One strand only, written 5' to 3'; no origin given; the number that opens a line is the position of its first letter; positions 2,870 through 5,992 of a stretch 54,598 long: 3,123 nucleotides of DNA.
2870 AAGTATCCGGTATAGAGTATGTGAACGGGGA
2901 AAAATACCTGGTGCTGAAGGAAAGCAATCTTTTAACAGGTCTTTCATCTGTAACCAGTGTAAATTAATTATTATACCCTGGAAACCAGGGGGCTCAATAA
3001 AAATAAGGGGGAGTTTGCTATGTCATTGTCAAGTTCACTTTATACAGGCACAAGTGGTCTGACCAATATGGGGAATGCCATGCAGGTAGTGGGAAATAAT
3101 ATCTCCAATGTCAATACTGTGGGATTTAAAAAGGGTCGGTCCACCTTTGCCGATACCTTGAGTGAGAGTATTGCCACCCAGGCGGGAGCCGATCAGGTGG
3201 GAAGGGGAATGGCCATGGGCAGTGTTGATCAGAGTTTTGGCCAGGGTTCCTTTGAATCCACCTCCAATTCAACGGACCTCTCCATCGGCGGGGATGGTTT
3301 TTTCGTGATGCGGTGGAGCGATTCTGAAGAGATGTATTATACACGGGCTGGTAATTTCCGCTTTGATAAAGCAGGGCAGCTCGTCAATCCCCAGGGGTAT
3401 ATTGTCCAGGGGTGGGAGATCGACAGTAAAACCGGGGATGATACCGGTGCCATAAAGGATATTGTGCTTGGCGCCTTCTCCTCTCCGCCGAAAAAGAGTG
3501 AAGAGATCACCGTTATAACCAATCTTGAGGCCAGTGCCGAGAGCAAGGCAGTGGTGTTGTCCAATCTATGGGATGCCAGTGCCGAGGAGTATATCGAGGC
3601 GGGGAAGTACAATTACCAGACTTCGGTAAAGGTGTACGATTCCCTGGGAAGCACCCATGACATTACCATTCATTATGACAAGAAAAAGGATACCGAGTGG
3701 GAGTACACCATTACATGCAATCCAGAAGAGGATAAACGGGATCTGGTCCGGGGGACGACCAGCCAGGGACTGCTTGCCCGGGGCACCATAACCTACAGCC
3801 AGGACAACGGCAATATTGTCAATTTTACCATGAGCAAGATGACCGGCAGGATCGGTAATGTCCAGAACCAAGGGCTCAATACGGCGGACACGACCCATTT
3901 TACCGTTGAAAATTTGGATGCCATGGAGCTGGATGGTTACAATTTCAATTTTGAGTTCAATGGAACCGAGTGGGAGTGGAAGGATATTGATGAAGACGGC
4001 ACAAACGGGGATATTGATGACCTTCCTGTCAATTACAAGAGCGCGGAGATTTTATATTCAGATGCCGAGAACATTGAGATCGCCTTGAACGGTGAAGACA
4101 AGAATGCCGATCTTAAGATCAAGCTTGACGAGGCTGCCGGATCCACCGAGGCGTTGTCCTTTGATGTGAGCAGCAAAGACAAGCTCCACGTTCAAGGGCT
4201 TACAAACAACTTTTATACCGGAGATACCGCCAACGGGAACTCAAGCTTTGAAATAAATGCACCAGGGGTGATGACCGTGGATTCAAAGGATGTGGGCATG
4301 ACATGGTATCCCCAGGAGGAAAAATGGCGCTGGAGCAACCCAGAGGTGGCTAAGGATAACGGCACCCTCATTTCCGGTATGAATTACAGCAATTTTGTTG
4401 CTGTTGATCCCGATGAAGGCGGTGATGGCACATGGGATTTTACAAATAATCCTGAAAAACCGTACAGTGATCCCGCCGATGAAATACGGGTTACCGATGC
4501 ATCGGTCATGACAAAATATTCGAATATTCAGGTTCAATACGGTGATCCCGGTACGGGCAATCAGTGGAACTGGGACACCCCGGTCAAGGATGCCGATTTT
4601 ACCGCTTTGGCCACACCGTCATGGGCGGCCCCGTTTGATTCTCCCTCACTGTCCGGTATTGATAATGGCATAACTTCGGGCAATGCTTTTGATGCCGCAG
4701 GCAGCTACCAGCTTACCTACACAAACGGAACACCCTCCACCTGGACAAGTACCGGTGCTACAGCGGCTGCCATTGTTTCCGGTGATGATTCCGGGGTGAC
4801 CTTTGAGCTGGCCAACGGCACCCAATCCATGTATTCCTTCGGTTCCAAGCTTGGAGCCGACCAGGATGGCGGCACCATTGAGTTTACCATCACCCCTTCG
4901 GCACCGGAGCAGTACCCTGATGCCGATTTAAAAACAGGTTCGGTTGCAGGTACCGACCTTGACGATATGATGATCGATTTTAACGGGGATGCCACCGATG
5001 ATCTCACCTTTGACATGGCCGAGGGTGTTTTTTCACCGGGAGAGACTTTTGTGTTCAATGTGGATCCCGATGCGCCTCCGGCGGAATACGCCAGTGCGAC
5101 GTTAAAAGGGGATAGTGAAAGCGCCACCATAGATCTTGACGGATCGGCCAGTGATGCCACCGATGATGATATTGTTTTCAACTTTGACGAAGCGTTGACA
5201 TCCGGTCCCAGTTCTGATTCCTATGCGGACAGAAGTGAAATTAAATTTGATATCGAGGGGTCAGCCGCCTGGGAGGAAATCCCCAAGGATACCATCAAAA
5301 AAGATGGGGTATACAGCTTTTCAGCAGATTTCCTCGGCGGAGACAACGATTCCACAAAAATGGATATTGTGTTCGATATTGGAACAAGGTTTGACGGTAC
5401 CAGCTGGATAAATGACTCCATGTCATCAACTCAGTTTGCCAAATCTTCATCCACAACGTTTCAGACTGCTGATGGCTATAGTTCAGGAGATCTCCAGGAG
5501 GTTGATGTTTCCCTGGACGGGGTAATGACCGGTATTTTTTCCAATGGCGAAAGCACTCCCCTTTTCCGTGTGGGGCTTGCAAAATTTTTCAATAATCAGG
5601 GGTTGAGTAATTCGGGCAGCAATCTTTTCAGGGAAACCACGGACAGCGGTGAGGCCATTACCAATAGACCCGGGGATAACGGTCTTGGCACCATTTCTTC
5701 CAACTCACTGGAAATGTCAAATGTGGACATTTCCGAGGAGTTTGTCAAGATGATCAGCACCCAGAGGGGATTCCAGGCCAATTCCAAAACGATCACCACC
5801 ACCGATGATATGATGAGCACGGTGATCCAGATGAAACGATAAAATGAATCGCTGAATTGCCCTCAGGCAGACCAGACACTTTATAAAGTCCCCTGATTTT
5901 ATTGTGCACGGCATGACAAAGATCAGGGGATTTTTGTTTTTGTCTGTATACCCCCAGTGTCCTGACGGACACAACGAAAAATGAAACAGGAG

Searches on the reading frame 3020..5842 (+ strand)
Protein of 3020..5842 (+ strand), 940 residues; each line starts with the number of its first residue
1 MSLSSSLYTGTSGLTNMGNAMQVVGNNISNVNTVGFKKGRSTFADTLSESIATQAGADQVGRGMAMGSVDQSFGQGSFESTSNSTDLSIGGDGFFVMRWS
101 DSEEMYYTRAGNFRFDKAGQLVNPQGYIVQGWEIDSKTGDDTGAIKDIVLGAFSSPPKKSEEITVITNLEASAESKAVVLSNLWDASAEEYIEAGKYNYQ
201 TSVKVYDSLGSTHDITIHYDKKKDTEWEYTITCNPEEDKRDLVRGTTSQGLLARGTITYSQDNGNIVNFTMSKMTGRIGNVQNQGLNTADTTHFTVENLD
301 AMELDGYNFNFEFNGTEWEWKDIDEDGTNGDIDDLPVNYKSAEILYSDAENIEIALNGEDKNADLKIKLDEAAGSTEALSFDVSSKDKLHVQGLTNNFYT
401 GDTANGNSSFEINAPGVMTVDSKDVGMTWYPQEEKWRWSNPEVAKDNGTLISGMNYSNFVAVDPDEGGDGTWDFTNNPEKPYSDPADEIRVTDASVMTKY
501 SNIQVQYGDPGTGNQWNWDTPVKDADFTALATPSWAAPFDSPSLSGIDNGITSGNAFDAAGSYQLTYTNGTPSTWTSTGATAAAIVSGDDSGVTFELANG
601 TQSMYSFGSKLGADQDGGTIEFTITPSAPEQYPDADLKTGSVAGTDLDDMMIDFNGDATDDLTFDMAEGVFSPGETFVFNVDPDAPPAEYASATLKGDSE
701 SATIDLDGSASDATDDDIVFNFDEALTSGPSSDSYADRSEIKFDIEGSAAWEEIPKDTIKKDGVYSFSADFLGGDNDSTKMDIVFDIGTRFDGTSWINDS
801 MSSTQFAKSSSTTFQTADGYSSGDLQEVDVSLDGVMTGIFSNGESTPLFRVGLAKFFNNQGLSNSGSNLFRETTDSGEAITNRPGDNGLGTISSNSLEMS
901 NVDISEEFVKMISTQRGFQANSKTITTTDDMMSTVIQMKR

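Call 9: search_protein_families(library=pfam, proteins=[window:3020-5842:+], max_evalue=0.001)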
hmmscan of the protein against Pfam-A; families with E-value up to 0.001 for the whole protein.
window:3020-5842:+ (940 aa): 4 families
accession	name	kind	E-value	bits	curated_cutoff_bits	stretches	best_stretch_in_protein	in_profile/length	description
PF06429.18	Flg_bbr_C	-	1.9e-16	59.8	23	1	894-938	2-46/46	Flagellar basal body rod FlgEFG protein C-terminal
PF07559.19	FlgE_D2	-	2.9e-15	57.4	22.7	1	188-315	11-124/142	Flagellar basal body protein FlaE D2 domain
PF22692.1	LlgE_F_G_D1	-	1.1e-12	48.3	27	1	89-144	2-44/64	Flagellar hook protein FlgE/F/G D1 domain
PF00460.25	Flg_bb_rod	-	7.2e-08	32.7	20.7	1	7-37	1-31/31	Flagella basal body rod protein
